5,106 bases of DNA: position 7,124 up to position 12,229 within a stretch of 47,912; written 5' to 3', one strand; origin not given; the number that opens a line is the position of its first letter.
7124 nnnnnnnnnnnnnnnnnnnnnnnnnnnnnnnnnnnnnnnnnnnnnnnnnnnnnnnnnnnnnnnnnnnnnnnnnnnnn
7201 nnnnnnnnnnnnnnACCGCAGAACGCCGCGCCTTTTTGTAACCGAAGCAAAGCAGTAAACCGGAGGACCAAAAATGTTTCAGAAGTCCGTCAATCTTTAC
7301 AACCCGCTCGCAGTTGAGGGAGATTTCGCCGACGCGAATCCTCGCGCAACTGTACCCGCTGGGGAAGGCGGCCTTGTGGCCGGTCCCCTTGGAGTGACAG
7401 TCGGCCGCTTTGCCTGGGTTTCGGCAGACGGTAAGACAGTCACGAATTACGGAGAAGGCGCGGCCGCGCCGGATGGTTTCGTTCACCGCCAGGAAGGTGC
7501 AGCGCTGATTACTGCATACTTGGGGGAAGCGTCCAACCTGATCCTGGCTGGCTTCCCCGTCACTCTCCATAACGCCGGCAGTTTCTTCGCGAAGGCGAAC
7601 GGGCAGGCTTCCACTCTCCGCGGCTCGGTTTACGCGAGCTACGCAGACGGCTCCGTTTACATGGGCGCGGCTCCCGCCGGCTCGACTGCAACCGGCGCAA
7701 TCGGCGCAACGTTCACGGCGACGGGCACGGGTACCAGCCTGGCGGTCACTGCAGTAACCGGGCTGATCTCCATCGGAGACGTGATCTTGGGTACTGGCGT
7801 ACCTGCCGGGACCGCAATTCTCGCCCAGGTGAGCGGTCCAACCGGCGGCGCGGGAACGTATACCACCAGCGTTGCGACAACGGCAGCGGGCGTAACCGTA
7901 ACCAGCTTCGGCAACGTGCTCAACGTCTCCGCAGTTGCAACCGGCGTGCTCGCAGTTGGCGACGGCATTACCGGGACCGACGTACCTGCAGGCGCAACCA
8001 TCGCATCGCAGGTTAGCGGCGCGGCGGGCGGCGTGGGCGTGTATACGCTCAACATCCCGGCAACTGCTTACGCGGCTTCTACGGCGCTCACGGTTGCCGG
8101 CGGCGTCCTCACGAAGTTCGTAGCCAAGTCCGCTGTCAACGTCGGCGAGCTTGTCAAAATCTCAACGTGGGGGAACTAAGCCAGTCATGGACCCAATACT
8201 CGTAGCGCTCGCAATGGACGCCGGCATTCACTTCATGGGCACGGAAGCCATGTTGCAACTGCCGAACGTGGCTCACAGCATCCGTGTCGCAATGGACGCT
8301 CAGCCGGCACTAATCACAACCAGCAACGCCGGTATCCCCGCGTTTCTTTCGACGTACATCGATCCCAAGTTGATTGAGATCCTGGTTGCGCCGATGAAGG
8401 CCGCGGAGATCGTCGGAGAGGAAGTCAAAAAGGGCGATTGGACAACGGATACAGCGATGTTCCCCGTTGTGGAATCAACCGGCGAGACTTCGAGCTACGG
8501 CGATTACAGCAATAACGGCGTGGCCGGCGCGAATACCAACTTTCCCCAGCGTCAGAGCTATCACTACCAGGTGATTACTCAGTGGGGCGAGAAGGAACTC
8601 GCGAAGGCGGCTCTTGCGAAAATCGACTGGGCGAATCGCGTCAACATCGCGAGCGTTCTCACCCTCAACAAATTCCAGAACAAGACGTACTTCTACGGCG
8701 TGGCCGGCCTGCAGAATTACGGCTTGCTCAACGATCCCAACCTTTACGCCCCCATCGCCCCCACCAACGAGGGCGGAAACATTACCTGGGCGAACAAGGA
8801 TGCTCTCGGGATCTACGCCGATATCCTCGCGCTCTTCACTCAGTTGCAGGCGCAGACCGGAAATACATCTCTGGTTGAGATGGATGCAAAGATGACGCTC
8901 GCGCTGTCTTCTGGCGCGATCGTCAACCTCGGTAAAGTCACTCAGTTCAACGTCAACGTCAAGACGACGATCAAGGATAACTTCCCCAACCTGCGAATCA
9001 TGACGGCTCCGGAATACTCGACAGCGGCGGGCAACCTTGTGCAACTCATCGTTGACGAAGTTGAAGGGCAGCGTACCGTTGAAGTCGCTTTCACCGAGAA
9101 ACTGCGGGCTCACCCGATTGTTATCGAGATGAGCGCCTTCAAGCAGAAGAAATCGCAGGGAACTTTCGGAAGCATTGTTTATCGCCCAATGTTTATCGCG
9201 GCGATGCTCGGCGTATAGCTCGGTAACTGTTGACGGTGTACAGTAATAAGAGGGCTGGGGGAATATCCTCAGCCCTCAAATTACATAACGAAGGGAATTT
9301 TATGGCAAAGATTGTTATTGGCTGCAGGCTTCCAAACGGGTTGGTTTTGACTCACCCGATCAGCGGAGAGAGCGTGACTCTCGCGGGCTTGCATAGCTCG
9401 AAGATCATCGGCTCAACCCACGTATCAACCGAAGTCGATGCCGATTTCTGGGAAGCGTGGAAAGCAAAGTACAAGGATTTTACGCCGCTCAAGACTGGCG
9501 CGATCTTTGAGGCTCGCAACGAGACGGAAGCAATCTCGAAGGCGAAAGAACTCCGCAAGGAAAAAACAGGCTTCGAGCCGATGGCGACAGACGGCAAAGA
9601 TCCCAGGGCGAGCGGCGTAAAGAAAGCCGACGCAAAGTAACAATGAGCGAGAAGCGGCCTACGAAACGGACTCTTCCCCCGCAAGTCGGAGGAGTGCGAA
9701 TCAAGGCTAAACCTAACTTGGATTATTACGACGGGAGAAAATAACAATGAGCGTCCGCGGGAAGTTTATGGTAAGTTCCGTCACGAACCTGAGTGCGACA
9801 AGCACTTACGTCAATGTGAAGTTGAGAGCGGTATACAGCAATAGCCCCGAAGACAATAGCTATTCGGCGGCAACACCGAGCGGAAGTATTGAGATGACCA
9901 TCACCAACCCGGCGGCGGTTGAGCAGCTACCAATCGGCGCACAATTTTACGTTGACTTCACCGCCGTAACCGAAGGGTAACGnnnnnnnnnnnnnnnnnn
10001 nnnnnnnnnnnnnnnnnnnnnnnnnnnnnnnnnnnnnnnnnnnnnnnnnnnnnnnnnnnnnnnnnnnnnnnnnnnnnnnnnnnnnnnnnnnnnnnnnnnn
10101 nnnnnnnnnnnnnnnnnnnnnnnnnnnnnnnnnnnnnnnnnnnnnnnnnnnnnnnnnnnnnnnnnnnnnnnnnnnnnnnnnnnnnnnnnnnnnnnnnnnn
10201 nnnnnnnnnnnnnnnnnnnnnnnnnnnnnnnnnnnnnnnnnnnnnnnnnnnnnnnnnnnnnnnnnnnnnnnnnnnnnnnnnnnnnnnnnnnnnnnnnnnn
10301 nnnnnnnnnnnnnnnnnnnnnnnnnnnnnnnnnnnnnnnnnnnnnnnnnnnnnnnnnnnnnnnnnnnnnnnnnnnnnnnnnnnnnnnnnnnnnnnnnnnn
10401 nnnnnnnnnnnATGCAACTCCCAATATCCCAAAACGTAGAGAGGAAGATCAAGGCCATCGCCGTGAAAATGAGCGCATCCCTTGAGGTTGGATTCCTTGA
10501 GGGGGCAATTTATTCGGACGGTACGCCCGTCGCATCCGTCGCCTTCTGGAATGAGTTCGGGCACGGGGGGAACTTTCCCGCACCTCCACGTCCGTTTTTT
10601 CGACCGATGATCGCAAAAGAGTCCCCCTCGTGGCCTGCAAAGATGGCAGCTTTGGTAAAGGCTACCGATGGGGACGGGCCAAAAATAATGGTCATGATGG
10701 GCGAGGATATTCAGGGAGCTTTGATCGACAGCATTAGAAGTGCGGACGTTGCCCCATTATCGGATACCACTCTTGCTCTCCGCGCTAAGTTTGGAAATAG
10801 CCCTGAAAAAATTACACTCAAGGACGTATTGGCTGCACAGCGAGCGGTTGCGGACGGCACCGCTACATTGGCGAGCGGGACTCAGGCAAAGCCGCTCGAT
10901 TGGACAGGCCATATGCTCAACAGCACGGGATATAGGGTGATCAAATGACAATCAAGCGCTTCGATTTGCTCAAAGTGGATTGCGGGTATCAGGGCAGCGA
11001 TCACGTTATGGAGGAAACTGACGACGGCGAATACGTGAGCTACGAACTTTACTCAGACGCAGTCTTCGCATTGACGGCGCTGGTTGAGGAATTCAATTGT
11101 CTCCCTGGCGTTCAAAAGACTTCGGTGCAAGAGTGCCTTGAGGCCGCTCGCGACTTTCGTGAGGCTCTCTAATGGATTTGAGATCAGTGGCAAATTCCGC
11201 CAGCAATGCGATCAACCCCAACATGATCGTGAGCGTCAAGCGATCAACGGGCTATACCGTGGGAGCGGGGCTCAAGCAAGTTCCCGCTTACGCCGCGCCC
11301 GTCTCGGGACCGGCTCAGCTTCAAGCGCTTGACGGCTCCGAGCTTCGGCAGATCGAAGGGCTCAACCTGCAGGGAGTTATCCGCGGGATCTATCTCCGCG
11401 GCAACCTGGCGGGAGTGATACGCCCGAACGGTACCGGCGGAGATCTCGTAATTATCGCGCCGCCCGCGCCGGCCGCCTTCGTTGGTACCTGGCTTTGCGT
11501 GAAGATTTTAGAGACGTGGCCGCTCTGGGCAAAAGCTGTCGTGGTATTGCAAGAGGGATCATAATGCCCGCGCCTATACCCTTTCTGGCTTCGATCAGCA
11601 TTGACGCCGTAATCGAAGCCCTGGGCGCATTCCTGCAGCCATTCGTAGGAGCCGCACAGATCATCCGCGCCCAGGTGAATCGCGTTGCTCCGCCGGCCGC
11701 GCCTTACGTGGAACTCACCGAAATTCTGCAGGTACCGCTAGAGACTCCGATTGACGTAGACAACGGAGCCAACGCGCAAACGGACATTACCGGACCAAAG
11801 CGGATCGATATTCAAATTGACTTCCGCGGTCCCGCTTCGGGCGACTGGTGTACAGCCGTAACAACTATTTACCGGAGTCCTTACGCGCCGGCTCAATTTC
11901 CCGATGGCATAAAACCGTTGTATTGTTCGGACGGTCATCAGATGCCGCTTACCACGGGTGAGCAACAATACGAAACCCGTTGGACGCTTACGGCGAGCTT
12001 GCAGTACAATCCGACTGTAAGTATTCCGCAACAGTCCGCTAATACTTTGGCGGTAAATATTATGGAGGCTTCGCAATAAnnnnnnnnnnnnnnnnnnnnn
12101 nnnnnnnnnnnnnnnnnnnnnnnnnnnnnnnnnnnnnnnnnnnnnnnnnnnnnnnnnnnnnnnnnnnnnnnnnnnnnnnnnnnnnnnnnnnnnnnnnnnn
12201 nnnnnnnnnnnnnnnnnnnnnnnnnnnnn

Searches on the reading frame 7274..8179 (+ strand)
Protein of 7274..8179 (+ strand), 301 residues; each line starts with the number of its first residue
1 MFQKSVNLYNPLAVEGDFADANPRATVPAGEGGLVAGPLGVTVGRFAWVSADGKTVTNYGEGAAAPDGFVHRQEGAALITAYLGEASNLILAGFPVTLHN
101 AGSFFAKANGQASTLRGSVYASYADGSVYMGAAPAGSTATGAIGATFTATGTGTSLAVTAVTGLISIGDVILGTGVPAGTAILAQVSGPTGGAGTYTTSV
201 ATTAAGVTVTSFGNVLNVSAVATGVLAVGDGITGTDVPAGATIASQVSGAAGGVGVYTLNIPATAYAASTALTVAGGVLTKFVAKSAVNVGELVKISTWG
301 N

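Call 10: search_protein_families(library=pfam, proteins=[window:7274-8179:+], max_evalue=0.01)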
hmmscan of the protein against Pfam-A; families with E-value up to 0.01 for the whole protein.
window:7274-8179:+ (301 aa): 2 families
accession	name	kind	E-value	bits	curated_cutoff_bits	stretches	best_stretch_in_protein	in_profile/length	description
PF23982.2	XM1_gp53_minor_capsid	-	8.2e-25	87.9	27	1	2-161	1-152/154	XM1 gp53 minor capsid protein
PF22758.2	Phage_cement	-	3.9e-15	56.7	27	1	2-158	1-142/146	Structural cement protein (E217 gp24/Pam3 gp6)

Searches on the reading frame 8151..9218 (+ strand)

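Call 10: search_protein_families(library=pfam, proteins=[window:8151-9218:+], max_evalue=0.01)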
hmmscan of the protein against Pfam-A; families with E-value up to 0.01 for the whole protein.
window:8151-9218:+ (355 aa): 1 family
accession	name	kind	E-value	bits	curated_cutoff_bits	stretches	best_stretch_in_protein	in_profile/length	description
PF09950.15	Major_capside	-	1.6e-07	31.4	26.8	1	140-275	31-164/251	Major capsid protein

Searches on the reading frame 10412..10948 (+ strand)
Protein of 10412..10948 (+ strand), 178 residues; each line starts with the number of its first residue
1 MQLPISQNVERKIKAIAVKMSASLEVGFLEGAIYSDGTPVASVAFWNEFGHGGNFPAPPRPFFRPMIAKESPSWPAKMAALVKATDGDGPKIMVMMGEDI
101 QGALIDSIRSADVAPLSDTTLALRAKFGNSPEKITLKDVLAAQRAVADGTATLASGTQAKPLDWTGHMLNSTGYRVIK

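Call 11: search_protein_families(library=pfam, proteins=[window:10412-10948:+], max_evalue=0.01)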
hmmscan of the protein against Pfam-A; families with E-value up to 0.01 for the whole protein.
window:10412-10948:+ (178 aa): 0 families

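Call 36: search_protein_families(library=phrogs, proteins=[window:10412-10948:+], max_evalue=0.01)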
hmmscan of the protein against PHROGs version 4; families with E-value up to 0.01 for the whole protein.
window:10412-10948:+ (178 aa): 2 families
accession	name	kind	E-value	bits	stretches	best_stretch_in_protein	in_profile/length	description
phrog_222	-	connector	4.9e-29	102.8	1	8-178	121-263/276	tail completion or Neck1 protein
phrog_5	-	connector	0.00013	22.9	0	38-83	162-206/239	tail completion or Neck1 protein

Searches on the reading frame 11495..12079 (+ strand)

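Call 11: search_protein_families(library=pfam, proteins=[window:11495-12079:+], max_evalue=0.01)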
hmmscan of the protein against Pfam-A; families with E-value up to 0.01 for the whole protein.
window:11495-12079:+ (194 aa): 1 family
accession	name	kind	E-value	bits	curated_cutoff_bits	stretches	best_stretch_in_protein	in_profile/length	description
PF23961.1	Phage_tail_terminator_9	-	1.2e-21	77.5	27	1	37-183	1-144/153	Phage neck terminator protein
